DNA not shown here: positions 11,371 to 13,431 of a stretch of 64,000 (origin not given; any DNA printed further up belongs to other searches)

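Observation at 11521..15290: Four-gene operon ending in a SIR2-family protein that fits no known SIR2 defence architecture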

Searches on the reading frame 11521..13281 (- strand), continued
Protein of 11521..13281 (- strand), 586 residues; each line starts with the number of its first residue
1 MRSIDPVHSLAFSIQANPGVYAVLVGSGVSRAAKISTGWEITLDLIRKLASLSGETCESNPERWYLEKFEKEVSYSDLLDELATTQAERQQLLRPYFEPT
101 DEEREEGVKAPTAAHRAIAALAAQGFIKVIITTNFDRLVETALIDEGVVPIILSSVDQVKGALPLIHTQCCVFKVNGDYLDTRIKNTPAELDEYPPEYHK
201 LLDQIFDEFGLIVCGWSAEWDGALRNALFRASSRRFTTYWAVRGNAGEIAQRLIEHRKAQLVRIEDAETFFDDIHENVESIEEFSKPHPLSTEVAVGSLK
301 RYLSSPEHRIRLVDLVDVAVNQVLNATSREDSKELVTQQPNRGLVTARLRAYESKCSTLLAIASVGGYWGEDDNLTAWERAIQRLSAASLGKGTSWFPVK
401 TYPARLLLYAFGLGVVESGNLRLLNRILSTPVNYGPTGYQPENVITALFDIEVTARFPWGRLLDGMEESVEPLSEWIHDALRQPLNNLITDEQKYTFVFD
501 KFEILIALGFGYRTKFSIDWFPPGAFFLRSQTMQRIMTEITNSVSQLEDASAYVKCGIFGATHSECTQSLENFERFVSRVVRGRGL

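Call 52: fold_search(model_id=the predicted structure, library=pdb)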
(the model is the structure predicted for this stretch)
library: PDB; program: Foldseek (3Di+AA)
matches with E <= 10: 502; with E <= 0.001: 61
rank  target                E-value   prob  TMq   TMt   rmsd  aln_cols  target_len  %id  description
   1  8y80_E                1.1e-06  1.00  0.32  0.33   7.8       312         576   21  Cryo-EM structure of the tetrameric SPARSA gRNA-ssDNA complex (released 2024-10-16)
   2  8wya_B                2.0e-06  1.00  0.31  0.21  18.0       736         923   12  Cryo-EM structure of DSR2-tube complex (released 2024-04-10)
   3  8jl0_A                4.4e-06  1.00  0.31  0.31   8.4       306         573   22  Cryo-EM structure of the prokaryotic SPARSA system complex (released 2024-01-24)
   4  8z18_A                5.8e-06  1.00  0.32  0.22  18.9       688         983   13  The tetramer complex of DSR2 and tube-forming domain of phage tail tube protein (released 2024-08-14)
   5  8wks_A                9.7e-06  1.00  0.35  0.23  19.0       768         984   13  Cryo-EM structure of DSR2-TUBE complex (released 2024-05-22)
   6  8ykf_B                1.1e-05  1.00  0.34  0.23  18.1       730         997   12  The DSR2-DSAD1 complex with DSAD1 on the opposite sides (released 2024-08-14)
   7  8wfn_G                1.6e-05  1.00  0.31  0.29  19.8       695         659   13  Cryo-EM structure of DSR2-TTP (released 2024-05-01)
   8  8zc9_A                1.8e-05  1.00  0.34  0.22  19.0       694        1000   12  The Cryo-EM structure of DSR2-Tail tube-NAD+ complex (released 2024-09-11)
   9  8wy9_A                2.0e-05  1.00  0.32  0.22  19.8       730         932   11  Cryo-EM structure of DSR2 apo (partial) complex (released 2024-04-10)
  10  7uxt_B                2.0e-05  1.00  0.31  0.37   7.4       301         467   16  Crystal structure of ligand-free SeThsA (released 2022-09-07)
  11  8w56_A                2.3e-05  1.00  0.33  0.22  20.3       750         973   11  Cryo-EM structure of DSR2-DSAD1 state 1 (released 2024-05-01)
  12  8wc0_B                2.8e-05  1.00  0.27  0.32   8.1       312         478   16  Crystal structure of EcThsA (released 2024-09-18)
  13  8xew_A                2.9e-05  1.00  0.30  0.57   7.2       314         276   16  Cryo-EM structure of defence-associatedsirtuin 2 (DSR2) H171A protein (released 2024-10-23)
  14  8xff_A                3.2e-05  1.00  0.33  0.22  17.7       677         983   14  Cryo-EM structure of defence-associatedsirtuin 2 (DSR2) H171A protein in complex with SPR phage tail tube protein (released 2024-10-23)
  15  8wya_E                3.2e-05  1.00  0.31  0.22  17.7       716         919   12  Cryo-EM structure of DSR2-tube complex (released 2024-04-10)
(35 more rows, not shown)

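Call 67: search_solved_structures(query=A1, max_evalue=1)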
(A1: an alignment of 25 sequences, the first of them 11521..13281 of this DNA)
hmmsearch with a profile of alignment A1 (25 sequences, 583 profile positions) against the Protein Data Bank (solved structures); distinct sequences matched with E-value up to 1: 42.
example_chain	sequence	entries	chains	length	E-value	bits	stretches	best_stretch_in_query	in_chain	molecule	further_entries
8jkz_A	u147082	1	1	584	1.9e-13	52.9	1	22-255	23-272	Sir2 superfamily protein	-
8jl0_A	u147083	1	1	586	1.9e-13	52.9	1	22-255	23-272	Sir2 superfamily protein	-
8in8_B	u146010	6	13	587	1.9e-13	52.9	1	22-255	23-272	Sir2 superfamily protein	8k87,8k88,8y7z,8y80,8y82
9v0g_E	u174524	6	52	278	2.3e-05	26.2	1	67-176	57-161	NAD-dependent protein deacetylase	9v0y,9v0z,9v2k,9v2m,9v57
7uxt_B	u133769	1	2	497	0.00025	22.8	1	109-177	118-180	USG protein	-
9v12_i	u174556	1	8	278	0.0014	20.4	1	67-175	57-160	NAD-dependent protein deacetylase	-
1ma3_A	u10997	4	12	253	0.0017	20.1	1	92-140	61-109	Transcriptional regulatory protein, Sir2 family | NAD-dependent deacetylase 2 | NAD-dependent protein deacylase 2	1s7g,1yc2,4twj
8zsf_D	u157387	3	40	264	0.0036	19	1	119-180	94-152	Sir2 family NAD-dependent protein deacetylase | KomC, SIR2 domain protein, NADase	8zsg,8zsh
9xvc_H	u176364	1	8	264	0.0047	18.6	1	119-180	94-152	KomC(H146N), a SIR2-domain NADase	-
6lhx_A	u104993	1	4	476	0.0075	17.9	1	125-178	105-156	ThsA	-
8zsi_E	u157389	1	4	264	0.021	16.4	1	119-180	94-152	Sir2 family NAD-dependent protein deacetylase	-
8wc0_A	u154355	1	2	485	0.023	16.3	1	106-177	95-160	NAD(+) hydrolase ThsA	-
8bto_A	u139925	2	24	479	0.092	14.3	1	125-178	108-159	NAD(+) hydrolase ThsA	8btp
9r3e_B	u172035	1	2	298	0.16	13.5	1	115-224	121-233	Protein FAM118B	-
4twi_A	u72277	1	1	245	0.19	13.3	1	107-141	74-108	NAD-dependent protein deacylase 1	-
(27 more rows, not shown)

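Call 80: search_protein_families(library=ncbifam, proteins=[window:11521-13281:-], max_evalue=0.01)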
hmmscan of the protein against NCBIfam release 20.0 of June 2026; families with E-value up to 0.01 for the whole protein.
window:11521-13281:- (586 aa): 4 families
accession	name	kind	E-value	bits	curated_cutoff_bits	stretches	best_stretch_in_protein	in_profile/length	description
NF040867.1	prot_deacyl_CobB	equivalog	0.00015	21.1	320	1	109-142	72-105/242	NAD-dependent protein deacetylase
NF003738.0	PRK05333.1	equivalog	0.0015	17.5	305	1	110-142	89-121/295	NAD-dependent protein deacetylase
NF001753.0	PRK00481.1-3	subfamily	0.0022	17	243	1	110-142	76-108/252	NAD-dependent protein deacylase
NF010736.0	PRK14138.1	equivalog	0.0086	15.3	395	0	109-142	72-105/244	NAD-dependent deacetylase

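Call 83: search_dna_similar(query=window:11521-13281:-, collection=plasmids, mode=protein, max_evalue=1e-20, max_rows=15)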
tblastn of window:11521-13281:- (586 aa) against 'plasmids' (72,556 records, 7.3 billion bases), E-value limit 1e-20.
Records with a match: 45; places in all: 45; records where one place covers at least 80% of the query: 34.
Best place of each record, by identity: <60% 45.
By first word of the organism name: Streptomyces 8; Halobacterium 8; Bacillus 8; Gordonia 4; Cupriavidus 2; Rhodococcus 2; Massilia 1; Bradyrhizobium 1; Rubrobacter 1; Paenibacillus 1; and 9 more.
By predicted mobility (MOB-suite, as given by PLSDB): non-mobilizable 24; mobilizable 12; conjugative 9.
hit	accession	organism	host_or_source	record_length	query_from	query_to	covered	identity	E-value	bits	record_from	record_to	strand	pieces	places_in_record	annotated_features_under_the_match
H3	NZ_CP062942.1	Massilia litorea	Whole organism,Beach sand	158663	4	584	99%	38.1%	2e-111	373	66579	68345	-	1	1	SIR2 family protein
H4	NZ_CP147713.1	Bradyrhizobium septentrionale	Glycine max,cell culture,Root nodule ...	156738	2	510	87%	41.9%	2e-110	370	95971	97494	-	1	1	SIR2 family protein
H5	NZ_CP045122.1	Rubrobacter marinus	single pure culture,marine sediment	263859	6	532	90%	39.7%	2e-104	353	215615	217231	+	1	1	SIR2 family protein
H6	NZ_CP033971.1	Cupriavidus pauculus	Homo sapiens,clinical isolate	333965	4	510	87%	41.3%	1e-100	342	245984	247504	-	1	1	SIR2 family protein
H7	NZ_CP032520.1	Cupriavidus oxalaticus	cell culture,activated sludge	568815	4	510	87%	41.1%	1e-102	348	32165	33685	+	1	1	SIR2 family protein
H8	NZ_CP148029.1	Gordonia hongkongensis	cell culture,Styx glacier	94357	1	526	90%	36.5%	4e-80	282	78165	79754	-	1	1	SIR2 family protein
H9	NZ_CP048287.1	Paenibacillus rhizovicinus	cell culture,rhizosphere soil of tomato ...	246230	4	526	89%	36.2%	1e-88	307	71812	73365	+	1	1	SIR2 family protein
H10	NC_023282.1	Streptomyces sp. FR1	-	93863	4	582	99%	32.0%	1e-75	269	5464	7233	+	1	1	SIR2 family protein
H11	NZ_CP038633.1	Halobacterium salinarum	cell culture,DSM:3754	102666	2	510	87%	36.4%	3e-89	309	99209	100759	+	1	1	SIR2 family protein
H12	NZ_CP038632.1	Halobacterium salinarum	cell culture,DSM:3754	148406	2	510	87%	36.4%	3e-89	309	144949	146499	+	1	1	SIR2 family protein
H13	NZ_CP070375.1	Halobacterium sp. GSL-19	Brine,Brine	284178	2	510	87%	36.4%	3e-89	309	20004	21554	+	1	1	SIR2 family protein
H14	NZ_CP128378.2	Halobacterium salinarum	-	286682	2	510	87%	36.4%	3e-89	309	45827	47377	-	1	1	SIR2 family protein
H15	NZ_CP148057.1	Halobacterium salinarum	Whole genome,Hypersaline lake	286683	2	510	87%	36.4%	3e-89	309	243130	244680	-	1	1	SIR2 family protein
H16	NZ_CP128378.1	Halobacterium salinarum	-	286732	2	510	87%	36.4%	3e-89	309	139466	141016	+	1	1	SIR2 family protein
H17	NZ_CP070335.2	Halobacterium sp. BOL4-2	Salt,Salt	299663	2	510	87%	36.4%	3e-89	309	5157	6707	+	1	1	SIR2 family protein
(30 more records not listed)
